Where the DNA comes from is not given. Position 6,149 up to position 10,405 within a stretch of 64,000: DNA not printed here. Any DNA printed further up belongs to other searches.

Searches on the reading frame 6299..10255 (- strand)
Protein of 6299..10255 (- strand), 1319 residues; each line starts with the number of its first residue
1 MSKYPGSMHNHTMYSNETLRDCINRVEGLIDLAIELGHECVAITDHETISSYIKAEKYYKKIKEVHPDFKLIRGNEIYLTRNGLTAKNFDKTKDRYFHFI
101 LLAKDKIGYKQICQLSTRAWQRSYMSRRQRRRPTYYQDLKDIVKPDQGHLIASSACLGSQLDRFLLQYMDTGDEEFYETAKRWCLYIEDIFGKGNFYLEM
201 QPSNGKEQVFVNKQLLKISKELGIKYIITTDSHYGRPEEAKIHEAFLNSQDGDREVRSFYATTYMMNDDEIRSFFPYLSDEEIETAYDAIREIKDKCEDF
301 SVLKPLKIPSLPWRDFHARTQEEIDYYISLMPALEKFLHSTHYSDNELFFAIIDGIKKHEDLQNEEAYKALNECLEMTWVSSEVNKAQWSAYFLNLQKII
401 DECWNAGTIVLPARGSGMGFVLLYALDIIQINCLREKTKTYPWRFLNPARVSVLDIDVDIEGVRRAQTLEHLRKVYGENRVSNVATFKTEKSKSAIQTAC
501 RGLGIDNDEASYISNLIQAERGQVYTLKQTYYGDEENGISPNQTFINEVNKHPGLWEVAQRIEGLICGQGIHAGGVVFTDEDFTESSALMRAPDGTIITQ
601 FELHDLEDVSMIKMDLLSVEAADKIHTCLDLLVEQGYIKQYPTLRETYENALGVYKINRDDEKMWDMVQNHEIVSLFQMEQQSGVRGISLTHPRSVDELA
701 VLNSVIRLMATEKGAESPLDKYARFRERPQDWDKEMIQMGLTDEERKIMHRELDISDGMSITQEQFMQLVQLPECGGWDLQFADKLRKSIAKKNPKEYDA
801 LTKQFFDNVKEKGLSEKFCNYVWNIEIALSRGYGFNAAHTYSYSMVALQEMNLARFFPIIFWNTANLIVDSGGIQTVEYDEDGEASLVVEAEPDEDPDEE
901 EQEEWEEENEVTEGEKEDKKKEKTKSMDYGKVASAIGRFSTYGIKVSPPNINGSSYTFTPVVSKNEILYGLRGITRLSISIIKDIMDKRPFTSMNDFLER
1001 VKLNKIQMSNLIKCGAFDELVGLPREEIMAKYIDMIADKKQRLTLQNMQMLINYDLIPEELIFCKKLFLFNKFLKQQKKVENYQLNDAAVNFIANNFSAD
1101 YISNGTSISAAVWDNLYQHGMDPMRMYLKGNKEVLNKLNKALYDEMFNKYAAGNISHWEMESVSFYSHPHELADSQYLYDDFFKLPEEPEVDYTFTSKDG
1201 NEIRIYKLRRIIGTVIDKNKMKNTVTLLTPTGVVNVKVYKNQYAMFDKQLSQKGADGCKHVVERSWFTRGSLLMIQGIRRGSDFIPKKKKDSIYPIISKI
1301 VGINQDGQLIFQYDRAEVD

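Call 64: search_dna_similar(query=window:6299-10255:-, collection=phages, mode=protein, max_rows=12, max_evalue=1e-10)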
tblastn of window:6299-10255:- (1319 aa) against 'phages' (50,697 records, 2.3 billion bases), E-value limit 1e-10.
Records with a match: 1365; places in all: 1370; records where one place covers at least 80% of the query: 107.
Best place of each record, by identity: <60% 1365.
By first word of the organism name: Pseudomonas 294; Mycobacterium 281; Streptomyces 211; Gordonia 118; Bacillus 97; Staphylococcus 47; Microbacterium 36; Bacteriophage 33; Escherichia 31; Rhodococcus 22; and 52 more.
By host as written in the record: Mycobacterium smegmatis mc2 155 203; Pseudomonas aeruginosa 115; - 86; Pseudomonas aeruginosa PAO1 83; Streptomyces griseus ATCC 10137 81; Gordonia terrae 3612 65; Streptomyces lividans JI 1326 44; Mycobacterium smegmatis mc#155 37; and 222 more.
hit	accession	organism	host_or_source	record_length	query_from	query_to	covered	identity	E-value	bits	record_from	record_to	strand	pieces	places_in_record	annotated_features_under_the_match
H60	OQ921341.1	Bacillus phage SPbetaL1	Bacillus subtilis BEST7003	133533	9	1318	99%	36.1%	0e+0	789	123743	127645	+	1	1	hypothetical protein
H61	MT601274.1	Bacillus phage vB_BsuS-Goe13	Bacillus subtilis Delta6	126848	9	1318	99%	35.9%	0e+0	791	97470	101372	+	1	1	yorL: putative DNA polymerase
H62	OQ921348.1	Bacillus phage SPbetaL8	Bacillus subtilis BEST7003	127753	9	1318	99%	35.9%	0e+0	790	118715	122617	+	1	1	hypothetical protein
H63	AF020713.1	Bacillus phage SPBc2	-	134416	9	1318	99%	35.8%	0e+0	793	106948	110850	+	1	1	yorL: putative DNA polymerase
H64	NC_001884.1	Bacillus phage SPBc2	Bacillus subtilis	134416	9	1318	99%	35.8%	0e+0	793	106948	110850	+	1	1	yorL: DNA polymerase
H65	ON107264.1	Bacillus phage BUCT083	Bacillus subtilis subsp. subtilis str. ...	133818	9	1318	99%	35.8%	0e+0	784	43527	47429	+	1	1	DNA polymerase III subunit alpha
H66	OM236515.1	Bacillus phage SPR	Bacillus subtilis BEST7003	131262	9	1318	99%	35.7%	0e+0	785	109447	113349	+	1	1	hypothetical protein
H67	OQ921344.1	Bacillus phage SPbetaL4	Bacillus subtilis BEST7003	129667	9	1318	99%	35.7%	0e+0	771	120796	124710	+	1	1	hypothetical protein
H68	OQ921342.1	Bacillus phage SPbetaL2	Bacillus subtilis BEST7003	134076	9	1318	99%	35.6%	0e+0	784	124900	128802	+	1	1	hypothetical protein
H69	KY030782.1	Bacillus phage phi3T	Bacillus subtilis str. 168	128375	9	1318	99%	35.6%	0e+0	782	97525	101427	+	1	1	DNA polymerase III alpha subunit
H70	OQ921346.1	Bacillus phage SPbetaL6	Bacillus subtilis BEST7003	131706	9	1318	99%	35.6%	0e+0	776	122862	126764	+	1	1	hypothetical protein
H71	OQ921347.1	Bacillus phage SPbetaL7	Bacillus subtilis BEST7003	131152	9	1318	99%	35.6%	0e+0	776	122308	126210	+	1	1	hypothetical protein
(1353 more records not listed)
